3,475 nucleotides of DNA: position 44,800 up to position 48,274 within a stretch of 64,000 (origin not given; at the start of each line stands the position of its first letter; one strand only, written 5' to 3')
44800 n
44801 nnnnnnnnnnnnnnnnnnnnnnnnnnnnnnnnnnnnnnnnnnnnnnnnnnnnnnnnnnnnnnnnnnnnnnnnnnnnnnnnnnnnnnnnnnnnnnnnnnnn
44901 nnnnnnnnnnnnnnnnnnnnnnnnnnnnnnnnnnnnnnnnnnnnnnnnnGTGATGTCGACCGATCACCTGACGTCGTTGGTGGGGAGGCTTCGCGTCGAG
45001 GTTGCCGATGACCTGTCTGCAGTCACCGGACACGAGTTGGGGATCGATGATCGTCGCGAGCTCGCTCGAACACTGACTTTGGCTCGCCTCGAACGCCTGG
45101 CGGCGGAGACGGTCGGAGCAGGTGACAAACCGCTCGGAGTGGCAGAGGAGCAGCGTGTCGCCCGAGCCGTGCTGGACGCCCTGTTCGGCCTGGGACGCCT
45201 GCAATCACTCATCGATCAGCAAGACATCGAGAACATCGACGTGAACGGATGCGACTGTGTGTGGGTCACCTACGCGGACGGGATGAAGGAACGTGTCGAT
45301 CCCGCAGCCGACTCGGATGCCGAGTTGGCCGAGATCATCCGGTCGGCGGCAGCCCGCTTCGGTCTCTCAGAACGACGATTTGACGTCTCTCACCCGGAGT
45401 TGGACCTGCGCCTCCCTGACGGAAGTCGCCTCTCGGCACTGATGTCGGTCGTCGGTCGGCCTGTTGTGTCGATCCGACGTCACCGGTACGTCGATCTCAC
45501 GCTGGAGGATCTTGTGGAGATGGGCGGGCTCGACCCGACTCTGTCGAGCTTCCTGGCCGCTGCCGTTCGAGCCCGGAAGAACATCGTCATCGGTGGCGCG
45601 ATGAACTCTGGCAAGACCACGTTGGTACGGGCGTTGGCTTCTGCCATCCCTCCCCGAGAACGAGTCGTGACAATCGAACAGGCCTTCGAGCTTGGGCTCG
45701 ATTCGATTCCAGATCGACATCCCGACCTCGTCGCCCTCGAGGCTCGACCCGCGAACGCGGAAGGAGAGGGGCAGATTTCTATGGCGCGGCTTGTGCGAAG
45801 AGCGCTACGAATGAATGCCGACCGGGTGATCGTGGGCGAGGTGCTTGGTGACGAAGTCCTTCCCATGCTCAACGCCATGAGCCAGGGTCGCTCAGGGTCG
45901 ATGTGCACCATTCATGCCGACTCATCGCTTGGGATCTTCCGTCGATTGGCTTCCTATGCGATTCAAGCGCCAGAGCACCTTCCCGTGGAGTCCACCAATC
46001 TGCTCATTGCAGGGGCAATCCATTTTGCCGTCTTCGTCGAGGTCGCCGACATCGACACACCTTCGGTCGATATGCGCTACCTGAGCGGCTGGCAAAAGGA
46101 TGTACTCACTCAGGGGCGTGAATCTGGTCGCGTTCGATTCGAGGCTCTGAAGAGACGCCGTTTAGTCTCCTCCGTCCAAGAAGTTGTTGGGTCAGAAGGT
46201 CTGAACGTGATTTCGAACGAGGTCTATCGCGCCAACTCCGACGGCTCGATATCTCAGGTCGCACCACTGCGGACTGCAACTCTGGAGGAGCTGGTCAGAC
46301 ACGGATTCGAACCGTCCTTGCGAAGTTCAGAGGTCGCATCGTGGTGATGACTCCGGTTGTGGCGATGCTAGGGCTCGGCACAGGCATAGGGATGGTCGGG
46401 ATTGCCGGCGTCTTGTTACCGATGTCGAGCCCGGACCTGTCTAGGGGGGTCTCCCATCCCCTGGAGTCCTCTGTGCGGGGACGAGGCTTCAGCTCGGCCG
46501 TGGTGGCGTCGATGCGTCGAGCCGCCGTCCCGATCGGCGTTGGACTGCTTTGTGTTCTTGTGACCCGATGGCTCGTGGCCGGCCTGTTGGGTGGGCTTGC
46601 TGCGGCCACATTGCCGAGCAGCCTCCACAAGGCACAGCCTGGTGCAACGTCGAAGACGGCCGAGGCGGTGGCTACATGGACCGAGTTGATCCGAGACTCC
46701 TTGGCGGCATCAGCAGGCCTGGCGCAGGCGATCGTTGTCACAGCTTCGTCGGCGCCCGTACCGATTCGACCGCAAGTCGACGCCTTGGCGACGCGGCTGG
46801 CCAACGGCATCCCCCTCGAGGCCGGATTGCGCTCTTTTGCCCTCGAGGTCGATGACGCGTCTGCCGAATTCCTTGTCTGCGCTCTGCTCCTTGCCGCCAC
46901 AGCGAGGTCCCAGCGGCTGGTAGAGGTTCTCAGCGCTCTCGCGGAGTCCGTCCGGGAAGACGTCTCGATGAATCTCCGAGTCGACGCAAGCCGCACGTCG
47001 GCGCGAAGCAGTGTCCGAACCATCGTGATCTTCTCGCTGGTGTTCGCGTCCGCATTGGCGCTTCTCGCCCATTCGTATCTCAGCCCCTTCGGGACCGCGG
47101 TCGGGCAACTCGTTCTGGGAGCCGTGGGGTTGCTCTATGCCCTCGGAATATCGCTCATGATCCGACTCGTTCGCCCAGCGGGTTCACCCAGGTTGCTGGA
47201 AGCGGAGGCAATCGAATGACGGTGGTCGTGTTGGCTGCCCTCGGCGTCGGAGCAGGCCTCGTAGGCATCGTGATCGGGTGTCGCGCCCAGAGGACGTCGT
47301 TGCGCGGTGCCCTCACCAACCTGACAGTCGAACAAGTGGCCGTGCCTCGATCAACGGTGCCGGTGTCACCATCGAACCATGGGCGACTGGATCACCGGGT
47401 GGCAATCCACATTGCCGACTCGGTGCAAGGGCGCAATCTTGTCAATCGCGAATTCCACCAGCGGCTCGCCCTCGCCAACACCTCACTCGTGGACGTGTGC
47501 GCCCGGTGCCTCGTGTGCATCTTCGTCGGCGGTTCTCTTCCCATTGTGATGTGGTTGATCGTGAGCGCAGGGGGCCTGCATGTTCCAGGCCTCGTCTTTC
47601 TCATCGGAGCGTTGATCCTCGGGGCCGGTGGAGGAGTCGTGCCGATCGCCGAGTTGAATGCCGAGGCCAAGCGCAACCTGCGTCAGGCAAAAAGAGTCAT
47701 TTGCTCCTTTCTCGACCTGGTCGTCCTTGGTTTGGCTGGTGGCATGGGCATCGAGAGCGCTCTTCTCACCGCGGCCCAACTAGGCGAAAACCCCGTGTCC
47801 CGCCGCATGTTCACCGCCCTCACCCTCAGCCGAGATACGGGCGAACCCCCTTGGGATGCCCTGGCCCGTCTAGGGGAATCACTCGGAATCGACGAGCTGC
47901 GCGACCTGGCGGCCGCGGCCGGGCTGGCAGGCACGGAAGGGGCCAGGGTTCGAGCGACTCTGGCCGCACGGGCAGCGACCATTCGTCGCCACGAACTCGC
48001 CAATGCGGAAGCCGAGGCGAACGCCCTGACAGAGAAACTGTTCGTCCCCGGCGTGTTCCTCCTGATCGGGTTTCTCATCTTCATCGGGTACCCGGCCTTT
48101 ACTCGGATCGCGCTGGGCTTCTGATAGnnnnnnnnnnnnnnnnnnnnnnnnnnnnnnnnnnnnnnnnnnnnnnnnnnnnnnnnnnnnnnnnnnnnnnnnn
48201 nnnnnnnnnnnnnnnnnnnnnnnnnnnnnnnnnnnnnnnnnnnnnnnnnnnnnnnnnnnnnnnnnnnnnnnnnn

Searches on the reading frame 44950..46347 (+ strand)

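Call 59: search_protein_families(library=pfam, proteins=[window:44950-46347:+], max_evalue=0.00001)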
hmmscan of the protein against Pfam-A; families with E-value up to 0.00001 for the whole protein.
window:44950-46347:+ (465 aa): 1 family
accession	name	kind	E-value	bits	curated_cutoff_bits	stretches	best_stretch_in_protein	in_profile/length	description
PF00437.27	T2SSE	-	2.8e-27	95.8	24.9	1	84-341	8-263/370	Type II/IV secretion system protein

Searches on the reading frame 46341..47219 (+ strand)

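Call 59: search_protein_families(library=pfam, proteins=[window:46341-47219:+], max_evalue=0.00001)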
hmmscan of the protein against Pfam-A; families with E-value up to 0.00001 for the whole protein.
window:46341-47219:+ (292 aa): 1 family
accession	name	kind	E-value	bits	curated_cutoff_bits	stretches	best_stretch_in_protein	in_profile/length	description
PF00482.28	T2SSF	-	6.5e-09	36.3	25.2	1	114-238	2-122/125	Type II secretion system (T2SS), protein F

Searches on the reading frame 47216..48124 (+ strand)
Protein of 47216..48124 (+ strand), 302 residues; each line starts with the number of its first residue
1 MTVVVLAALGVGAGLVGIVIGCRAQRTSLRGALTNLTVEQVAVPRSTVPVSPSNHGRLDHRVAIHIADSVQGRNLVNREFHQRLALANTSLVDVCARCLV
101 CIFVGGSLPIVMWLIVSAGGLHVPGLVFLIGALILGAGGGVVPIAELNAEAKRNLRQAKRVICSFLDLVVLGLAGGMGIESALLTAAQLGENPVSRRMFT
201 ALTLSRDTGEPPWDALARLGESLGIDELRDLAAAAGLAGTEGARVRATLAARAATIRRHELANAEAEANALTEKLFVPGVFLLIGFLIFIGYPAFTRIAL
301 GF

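Call 59: search_protein_families(library=pfam, proteins=[window:47216-48124:+], max_evalue=0.00001)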
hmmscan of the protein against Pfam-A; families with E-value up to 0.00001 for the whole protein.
window:47216-48124:+ (302 aa): 1 family
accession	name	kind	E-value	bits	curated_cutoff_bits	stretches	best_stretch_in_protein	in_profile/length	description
PF00482.28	T2SSF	-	6.9e-11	42.6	25.2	1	165-293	1-125/125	Type II secretion system (T2SS), protein F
